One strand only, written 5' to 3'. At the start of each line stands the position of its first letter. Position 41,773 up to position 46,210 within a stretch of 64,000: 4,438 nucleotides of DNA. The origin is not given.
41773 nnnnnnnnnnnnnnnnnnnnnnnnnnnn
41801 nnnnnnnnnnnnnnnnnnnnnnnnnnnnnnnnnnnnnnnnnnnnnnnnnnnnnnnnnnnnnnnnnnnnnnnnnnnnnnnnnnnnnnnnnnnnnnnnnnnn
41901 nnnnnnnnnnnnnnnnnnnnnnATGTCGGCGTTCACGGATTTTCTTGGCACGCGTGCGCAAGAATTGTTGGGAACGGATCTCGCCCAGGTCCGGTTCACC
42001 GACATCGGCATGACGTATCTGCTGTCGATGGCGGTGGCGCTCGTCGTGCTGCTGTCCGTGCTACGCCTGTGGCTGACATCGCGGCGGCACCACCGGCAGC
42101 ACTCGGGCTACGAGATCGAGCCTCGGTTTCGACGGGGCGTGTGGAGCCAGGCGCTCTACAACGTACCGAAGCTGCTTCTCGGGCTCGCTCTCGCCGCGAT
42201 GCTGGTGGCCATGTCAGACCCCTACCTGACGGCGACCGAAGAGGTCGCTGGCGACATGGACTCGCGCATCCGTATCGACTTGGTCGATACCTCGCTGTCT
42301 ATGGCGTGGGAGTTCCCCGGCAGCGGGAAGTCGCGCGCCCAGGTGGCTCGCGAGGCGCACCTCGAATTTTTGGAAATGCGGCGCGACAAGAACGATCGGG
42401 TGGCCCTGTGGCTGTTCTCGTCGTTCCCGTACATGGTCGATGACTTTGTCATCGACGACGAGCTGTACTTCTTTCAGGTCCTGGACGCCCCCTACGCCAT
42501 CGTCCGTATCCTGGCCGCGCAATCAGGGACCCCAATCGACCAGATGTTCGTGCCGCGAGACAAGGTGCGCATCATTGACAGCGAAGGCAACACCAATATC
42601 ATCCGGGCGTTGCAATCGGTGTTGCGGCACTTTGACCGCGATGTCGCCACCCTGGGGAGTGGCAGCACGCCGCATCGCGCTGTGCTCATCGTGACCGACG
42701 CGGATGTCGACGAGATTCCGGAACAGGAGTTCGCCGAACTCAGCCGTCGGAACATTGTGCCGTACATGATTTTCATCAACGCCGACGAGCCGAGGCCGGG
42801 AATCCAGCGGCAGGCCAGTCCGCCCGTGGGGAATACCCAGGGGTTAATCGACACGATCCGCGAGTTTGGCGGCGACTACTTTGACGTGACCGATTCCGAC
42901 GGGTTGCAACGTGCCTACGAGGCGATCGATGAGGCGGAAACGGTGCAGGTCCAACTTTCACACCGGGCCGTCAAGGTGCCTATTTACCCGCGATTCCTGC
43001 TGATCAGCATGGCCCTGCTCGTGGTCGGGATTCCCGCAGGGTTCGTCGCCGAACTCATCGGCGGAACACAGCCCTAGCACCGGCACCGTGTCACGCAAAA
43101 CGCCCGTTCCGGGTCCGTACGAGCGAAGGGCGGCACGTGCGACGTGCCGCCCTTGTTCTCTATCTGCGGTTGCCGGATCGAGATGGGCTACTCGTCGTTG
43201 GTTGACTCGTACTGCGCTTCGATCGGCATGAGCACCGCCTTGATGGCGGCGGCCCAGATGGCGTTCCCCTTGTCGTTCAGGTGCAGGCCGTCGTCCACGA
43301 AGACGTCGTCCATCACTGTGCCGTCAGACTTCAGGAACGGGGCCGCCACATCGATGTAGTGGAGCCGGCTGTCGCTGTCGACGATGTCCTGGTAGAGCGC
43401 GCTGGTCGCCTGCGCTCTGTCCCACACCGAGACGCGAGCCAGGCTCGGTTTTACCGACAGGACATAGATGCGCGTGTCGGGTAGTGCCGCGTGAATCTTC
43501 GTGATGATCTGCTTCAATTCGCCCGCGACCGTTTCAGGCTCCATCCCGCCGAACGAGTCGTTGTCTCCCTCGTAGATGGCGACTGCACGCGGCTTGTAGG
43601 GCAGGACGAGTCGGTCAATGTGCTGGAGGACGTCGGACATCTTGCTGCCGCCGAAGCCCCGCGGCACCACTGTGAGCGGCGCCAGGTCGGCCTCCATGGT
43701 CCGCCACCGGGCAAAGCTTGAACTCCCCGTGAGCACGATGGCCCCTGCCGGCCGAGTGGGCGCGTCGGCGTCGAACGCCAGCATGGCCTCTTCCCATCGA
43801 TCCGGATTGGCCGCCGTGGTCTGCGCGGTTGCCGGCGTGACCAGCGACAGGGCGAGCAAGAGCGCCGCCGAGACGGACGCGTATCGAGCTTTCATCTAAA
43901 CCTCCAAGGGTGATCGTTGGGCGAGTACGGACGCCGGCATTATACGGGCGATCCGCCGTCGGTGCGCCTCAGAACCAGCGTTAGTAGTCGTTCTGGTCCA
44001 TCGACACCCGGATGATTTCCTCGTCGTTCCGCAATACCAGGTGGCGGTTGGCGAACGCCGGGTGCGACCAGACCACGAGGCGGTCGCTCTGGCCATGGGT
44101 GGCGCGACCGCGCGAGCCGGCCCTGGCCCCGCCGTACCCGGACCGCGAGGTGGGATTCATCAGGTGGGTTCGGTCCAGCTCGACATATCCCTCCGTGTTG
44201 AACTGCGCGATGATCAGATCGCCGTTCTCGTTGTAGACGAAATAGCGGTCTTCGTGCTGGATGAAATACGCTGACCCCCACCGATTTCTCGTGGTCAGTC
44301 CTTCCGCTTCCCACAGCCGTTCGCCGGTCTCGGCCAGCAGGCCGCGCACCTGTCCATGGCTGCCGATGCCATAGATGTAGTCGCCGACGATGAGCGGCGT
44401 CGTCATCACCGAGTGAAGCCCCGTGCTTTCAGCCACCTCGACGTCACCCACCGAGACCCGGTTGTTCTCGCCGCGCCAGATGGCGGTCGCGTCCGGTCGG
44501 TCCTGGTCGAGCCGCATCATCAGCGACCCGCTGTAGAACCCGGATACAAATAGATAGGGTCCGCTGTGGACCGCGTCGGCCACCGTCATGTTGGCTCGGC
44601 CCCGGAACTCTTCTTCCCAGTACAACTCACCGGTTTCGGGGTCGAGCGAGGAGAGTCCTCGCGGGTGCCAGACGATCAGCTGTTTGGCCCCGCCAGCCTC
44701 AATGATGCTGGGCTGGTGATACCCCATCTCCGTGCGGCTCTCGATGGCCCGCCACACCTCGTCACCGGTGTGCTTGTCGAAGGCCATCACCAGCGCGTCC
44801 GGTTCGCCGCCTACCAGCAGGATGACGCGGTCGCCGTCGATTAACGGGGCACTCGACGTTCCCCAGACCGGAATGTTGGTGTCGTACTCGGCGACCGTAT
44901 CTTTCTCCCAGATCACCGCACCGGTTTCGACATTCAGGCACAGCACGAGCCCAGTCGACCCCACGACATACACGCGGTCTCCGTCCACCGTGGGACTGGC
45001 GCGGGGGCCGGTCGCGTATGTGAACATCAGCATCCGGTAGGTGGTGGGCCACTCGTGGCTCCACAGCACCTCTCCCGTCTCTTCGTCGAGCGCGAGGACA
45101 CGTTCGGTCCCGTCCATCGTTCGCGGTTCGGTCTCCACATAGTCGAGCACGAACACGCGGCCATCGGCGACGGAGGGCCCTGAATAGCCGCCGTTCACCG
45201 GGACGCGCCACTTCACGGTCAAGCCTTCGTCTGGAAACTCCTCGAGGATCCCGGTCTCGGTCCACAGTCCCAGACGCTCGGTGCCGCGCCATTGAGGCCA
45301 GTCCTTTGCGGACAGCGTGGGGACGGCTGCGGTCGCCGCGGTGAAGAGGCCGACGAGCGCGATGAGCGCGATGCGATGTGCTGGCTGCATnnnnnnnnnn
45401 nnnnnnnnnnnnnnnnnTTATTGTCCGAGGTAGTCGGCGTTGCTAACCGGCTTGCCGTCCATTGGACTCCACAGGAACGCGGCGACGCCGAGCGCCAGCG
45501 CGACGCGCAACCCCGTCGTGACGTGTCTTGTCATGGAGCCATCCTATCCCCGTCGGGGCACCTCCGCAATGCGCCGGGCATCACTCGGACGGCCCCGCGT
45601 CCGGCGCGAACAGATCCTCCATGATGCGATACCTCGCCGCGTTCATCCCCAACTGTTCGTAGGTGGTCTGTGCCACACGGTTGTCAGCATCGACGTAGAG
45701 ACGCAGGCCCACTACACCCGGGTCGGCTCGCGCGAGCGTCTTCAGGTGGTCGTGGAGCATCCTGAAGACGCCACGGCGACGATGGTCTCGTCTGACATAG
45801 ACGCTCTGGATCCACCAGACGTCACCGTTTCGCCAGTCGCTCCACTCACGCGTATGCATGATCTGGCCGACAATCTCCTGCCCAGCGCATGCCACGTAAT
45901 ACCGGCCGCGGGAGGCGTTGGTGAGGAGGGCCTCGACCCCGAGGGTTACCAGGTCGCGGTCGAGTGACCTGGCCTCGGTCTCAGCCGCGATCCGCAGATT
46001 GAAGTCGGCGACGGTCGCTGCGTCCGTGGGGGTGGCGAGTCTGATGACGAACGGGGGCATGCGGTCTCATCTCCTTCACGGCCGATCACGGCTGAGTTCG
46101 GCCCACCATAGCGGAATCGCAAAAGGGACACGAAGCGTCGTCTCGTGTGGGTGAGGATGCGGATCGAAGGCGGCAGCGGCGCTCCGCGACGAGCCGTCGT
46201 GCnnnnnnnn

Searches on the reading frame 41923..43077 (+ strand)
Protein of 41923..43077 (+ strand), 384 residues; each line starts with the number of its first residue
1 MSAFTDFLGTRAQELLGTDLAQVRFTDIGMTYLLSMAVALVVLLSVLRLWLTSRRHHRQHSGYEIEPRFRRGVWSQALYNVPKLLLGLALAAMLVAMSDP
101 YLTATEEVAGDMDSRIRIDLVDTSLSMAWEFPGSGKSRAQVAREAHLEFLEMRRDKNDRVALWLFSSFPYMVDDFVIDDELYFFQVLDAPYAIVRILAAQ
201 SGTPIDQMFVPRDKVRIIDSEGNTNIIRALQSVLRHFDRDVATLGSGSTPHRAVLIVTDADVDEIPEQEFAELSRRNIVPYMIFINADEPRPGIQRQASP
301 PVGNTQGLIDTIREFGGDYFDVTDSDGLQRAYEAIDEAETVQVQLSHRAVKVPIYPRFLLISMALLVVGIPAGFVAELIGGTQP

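Call 42: search_protein_families(library=pfam, proteins=[window:41923-43077:+], max_evalue=0.0001)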
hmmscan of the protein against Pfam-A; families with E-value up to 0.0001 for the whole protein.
window:41923-43077:+ (384 aa): 1 family
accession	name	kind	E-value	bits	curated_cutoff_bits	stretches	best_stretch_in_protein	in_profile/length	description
PF13519.12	VWA_2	-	2.8e-06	28.3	27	0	120-172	4-52/107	von Willebrand factor type A domain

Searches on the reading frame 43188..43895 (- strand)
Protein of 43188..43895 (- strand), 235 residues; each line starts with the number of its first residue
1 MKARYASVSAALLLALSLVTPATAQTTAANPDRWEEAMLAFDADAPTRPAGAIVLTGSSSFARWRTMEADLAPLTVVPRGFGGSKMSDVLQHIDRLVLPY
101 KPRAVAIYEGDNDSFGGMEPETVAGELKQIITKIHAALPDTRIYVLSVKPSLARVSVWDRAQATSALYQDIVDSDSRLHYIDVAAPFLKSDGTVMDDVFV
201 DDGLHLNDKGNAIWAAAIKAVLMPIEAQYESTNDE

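Call 42: search_protein_families(library=pfam, proteins=[window:43188-43895:-], max_evalue=0.0001)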
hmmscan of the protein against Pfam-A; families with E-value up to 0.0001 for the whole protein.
window:43188-43895:- (235 aa): 2 families
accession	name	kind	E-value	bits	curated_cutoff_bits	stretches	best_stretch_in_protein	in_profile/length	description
PF13472.12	Lipase_GDSL_2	-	6.4e-19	69.6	32.9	1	59-213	17-178/178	GDSL-like Lipase/Acylhydrolase family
PF00657.28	Lipase_GDSL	-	3.4e-06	27.8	23.6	1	88-218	56-208/208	GDSL-like Lipase/Acylhydrolase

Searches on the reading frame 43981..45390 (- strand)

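Call 42: search_protein_families(library=pfam, proteins=[window:43981-45390:-], max_evalue=0.0001)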
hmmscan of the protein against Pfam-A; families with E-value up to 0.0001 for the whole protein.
window:43981-45390:- (469 aa): 4 families
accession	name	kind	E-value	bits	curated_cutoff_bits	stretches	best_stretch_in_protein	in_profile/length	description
PF13360.13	PQQ_2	-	9.1e-34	117.6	27.6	2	96-360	3-231/233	Outer membrane protein assembly factor BamB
PF01011.28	PQQ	-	9.7e-14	51.4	26.7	0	313-369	34-90/595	Glucose/ethanol/alcohol dehydrogenase, beta-propeller domain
PF13570.13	Beta-prop_ACSF4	-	9.9e-11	42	133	2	131-399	7-245/329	Beta-alanine-activating enzyme, beta-propeller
PF23727.1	Beta-prop_FAM234A_B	-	1e-05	24.7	26.4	0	197-276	50-132/467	FAM234A/B beta-propeller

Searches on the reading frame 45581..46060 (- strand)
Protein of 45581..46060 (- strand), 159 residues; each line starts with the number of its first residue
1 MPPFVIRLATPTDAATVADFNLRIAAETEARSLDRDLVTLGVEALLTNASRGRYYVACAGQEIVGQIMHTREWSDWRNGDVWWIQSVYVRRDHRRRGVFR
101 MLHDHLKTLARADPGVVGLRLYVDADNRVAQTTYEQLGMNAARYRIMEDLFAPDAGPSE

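Call 42: search_protein_families(library=pfam, proteins=[window:45581-46060:-], max_evalue=0.0001)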
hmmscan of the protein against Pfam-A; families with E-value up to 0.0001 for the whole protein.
window:45581-46060:- (159 aa): 3 families
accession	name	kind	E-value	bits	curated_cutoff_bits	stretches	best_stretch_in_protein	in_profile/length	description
PF00583.31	Acetyltransf_1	-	3.4e-14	53.6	20.7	1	48-139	26-116/116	Acetyltransferase (GNAT) family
PF13508.13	Acetyltransf_7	-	1e-08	35.9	27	1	51-138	2-81/84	Acetyltransferase (GNAT) domain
PF13673.13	Acetyltransf_10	-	2.2e-07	31.4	23.6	1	51-142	30-110/128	Acetyltransferase (GNAT) domain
